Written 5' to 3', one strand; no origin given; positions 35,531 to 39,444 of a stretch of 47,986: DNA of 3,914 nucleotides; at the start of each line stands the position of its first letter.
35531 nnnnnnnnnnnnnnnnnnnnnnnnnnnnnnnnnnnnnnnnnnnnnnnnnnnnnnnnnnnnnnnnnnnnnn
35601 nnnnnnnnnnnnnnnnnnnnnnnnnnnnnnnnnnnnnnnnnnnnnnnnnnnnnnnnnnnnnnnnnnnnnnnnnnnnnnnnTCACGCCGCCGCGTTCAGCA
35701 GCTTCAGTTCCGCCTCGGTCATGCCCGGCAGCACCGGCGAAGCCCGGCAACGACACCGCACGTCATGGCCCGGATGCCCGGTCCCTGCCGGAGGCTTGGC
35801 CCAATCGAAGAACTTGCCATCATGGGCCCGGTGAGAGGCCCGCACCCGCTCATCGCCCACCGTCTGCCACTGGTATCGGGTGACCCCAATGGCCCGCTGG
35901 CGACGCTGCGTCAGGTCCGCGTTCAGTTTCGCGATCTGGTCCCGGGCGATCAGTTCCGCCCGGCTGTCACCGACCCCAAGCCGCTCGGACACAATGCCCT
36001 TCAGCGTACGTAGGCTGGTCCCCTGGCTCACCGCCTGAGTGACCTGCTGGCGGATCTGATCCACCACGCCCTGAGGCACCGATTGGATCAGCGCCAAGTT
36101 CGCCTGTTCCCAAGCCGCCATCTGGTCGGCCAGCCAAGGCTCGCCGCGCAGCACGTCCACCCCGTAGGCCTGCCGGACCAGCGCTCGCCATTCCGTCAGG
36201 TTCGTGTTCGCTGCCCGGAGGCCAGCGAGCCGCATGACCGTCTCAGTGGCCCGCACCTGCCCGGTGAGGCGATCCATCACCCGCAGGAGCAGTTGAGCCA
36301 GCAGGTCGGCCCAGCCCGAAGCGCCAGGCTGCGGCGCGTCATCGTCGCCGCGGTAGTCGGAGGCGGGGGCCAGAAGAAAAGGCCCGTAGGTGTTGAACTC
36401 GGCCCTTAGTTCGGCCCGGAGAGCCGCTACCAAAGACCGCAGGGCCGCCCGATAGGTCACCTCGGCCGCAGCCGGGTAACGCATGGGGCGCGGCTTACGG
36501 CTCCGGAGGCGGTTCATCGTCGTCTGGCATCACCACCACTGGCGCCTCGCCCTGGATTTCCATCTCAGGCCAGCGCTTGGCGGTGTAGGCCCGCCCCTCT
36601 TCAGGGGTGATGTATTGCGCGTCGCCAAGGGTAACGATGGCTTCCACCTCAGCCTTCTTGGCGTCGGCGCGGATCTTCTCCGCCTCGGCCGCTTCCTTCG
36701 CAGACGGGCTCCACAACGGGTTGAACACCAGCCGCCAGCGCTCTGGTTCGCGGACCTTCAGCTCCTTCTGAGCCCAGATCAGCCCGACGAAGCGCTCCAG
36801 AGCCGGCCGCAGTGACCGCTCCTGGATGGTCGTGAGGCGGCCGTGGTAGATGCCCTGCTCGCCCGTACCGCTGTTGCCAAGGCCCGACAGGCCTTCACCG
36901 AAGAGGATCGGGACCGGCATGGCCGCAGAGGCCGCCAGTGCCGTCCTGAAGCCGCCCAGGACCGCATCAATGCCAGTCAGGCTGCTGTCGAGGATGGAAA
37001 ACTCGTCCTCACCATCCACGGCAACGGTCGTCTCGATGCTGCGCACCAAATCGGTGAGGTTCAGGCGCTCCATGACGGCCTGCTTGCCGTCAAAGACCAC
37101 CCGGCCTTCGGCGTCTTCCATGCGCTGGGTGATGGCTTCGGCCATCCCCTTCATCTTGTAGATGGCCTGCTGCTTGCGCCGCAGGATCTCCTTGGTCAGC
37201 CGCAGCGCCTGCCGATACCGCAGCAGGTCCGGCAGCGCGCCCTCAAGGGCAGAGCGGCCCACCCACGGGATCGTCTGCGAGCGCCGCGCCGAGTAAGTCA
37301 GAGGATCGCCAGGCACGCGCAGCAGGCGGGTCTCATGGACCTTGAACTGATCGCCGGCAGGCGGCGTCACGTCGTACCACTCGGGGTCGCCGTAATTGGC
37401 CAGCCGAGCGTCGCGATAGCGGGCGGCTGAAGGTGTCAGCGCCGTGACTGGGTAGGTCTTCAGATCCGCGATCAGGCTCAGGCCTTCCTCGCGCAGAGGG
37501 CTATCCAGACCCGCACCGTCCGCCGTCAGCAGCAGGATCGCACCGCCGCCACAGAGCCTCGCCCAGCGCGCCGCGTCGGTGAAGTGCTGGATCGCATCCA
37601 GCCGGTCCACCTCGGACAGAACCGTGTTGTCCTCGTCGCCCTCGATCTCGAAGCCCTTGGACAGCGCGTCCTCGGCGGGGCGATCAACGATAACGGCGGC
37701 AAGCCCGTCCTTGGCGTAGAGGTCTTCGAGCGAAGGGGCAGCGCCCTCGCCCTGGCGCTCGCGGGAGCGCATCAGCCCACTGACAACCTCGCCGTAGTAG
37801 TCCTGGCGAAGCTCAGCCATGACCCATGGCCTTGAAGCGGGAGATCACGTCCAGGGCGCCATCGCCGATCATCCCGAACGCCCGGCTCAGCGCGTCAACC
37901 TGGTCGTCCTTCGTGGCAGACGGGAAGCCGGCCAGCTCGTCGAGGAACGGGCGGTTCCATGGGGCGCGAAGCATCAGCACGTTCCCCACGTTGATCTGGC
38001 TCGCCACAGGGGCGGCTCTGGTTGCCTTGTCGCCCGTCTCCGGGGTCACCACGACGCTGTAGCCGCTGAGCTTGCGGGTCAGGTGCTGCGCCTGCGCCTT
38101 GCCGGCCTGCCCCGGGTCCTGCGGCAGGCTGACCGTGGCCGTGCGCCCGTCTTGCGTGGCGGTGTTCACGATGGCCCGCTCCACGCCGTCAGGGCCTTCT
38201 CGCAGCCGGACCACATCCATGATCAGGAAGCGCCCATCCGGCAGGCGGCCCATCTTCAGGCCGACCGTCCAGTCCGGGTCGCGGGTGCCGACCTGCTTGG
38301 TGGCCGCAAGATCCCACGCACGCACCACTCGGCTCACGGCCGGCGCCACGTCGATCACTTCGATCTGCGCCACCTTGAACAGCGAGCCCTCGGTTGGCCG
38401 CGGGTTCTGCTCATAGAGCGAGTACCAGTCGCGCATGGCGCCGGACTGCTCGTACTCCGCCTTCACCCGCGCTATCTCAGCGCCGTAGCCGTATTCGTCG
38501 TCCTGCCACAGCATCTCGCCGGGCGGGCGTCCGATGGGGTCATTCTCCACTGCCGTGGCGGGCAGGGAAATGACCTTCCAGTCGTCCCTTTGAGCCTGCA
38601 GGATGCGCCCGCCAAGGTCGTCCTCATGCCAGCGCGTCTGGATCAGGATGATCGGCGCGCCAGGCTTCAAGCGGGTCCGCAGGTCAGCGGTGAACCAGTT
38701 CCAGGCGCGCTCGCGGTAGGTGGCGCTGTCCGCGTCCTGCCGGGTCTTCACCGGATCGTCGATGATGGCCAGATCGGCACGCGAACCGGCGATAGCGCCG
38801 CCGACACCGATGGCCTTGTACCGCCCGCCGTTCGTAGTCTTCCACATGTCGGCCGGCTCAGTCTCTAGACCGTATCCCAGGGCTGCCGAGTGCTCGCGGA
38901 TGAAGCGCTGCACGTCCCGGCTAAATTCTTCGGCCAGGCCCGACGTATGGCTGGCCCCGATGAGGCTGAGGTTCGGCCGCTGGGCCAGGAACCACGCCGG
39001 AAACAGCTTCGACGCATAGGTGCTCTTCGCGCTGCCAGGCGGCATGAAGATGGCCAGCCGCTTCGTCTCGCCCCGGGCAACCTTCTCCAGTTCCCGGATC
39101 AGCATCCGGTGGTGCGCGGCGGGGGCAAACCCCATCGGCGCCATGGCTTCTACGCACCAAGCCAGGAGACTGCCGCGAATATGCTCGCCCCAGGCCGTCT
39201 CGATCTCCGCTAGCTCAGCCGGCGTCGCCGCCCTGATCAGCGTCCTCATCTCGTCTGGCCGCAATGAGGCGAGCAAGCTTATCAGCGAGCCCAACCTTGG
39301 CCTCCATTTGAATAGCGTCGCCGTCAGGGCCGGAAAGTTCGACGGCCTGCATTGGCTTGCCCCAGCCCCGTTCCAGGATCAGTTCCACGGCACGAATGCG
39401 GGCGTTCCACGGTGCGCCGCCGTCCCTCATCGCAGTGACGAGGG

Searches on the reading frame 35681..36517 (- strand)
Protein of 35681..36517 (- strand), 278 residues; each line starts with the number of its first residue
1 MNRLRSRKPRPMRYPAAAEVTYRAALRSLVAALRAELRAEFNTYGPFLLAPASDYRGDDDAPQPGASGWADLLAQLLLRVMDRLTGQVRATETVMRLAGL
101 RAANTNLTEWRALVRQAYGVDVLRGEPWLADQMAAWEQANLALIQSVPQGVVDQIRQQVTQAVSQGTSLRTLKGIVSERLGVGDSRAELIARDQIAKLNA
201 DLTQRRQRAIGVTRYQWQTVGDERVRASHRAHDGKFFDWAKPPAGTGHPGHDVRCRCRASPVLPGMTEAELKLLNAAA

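Call 6: search_protein_families(library=pfam, proteins=[window:35681-36517:-], max_evalue=0.1)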
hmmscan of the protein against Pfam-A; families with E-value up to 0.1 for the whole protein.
window:35681-36517:- (278 aa): 1 family
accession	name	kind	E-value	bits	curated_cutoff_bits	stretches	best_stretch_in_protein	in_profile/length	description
PF04233.19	Phage_Mu_F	-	2.6e-25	89.8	29.6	1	153-259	1-111/112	Phage Mu protein F like protein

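Call 7: search_protein_families(library=phrogs, proteins=[window:35681-36517:-], max_evalue=0.01)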
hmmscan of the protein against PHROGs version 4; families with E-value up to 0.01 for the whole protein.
window:35681-36517:- (278 aa): 16 families
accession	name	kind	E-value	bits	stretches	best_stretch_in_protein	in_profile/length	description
phrog_324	-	head and packaging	2.5e-71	242.5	1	4-269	64-324/624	head morphogenesis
phrog_4529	-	head and packaging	7.2e-31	109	1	133-265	151-290/533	minor head protein and DNA pilot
phrog_15127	-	head and packaging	1.9e-30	107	1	18-257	4-246/602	head protein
phrog_595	-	head and packaging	2.9e-25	90.6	1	151-267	185-302/513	head maturation protease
phrog_115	-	head and packaging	2e-17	64.6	1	151-268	206-323/665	minor head protein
phrog_2662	-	head and packaging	1.8e-13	51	1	52-263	520-709/717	portal protein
phrog_6577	-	unknown function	4.9e-12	46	1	132-265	95-232/1066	-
phrog_2841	-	head and packaging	1.1e-10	42.1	1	152-272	196-316/525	minor head protein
phrog_4728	-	head and packaging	2.4e-10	40.8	1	153-271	186-308/591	head morphogenesis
phrog_2468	-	head and packaging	2.9e-10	41.1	1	114-266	112-276/303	head morphogenesis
phrog_758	-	head and packaging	3.9e-09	37.2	1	99-263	121-291/326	head morphogenesis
phrog_3517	-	head and packaging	1e-06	29.3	1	185-265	233-331/371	head morphogenesis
phrog_220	-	head and packaging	7.5e-06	25.2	1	151-266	942-1069/1338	minor head protein and DNA pilot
phrog_19480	-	head and packaging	2.4e-05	23.8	1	143-261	622-735/737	head morphogenesis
phrog_7625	-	head and packaging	0.00027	21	1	153-269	133-255/504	head morphogenesis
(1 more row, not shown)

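Call 8: search_protein_families(library=ncbifam, proteins=[window:35681-36517:-], max_evalue=0.1)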
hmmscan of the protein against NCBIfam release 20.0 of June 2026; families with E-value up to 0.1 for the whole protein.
window:35681-36517:- (278 aa): 1 family
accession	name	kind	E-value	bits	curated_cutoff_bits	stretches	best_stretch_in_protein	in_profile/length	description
TIGR01641.1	phageSPP1_gp7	domain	1.1e-19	70.8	39.65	1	157-262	3-108/109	minor capsid protein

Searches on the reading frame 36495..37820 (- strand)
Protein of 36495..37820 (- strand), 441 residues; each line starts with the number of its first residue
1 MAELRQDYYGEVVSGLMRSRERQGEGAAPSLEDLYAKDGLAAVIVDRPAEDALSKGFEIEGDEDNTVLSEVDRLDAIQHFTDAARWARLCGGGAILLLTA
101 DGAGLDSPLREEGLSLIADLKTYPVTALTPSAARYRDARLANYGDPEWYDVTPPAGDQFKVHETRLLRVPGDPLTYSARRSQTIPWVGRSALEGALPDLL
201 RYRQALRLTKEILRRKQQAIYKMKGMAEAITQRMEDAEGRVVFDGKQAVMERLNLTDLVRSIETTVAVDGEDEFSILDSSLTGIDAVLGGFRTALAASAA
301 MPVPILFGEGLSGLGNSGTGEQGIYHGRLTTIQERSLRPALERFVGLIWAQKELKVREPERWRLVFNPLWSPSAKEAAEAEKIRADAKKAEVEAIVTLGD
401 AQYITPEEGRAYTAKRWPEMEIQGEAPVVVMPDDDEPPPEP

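Call 62: search_protein_families(library=pfam, proteins=[window:36495-37820:-], max_evalue=0.001)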
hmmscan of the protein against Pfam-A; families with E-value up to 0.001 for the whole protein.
window:36495-37820:- (441 aa): 1 family
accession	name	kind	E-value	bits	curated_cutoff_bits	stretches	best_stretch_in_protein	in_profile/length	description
PF06381.16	Phage_portal_3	-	2.8e-72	243.8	33.8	1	31-387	3-354/357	Phage portal protein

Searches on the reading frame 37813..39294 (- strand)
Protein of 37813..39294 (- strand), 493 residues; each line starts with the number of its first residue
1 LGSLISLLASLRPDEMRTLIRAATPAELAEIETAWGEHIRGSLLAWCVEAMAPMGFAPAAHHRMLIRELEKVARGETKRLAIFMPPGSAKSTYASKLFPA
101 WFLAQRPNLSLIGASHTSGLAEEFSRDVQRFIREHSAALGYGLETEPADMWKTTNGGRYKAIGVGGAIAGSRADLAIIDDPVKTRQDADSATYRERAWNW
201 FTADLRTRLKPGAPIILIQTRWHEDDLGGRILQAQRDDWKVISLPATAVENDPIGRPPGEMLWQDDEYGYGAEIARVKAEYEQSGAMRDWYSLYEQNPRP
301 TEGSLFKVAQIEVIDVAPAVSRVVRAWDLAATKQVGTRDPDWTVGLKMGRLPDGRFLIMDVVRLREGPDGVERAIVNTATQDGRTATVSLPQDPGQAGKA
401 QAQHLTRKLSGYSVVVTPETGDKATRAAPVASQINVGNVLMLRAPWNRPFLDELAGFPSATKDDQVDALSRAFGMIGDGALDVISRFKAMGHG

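Call 62: search_protein_families(library=pfam, proteins=[window:37813-39294:-], max_evalue=0.001)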
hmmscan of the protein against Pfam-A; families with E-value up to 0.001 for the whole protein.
window:37813-39294:- (493 aa): 2 families
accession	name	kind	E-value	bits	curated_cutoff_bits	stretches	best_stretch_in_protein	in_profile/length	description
PF17289.8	Terminase_6C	-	4.8e-16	59.5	22.6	1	326-473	2-152/155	Terminase RNaseH-like domain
PF03237.21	Terminase_6N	-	2.2e-07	31.2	22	1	85-261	5-178/215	Terminase large subunit, T4likevirus-type, N-terminal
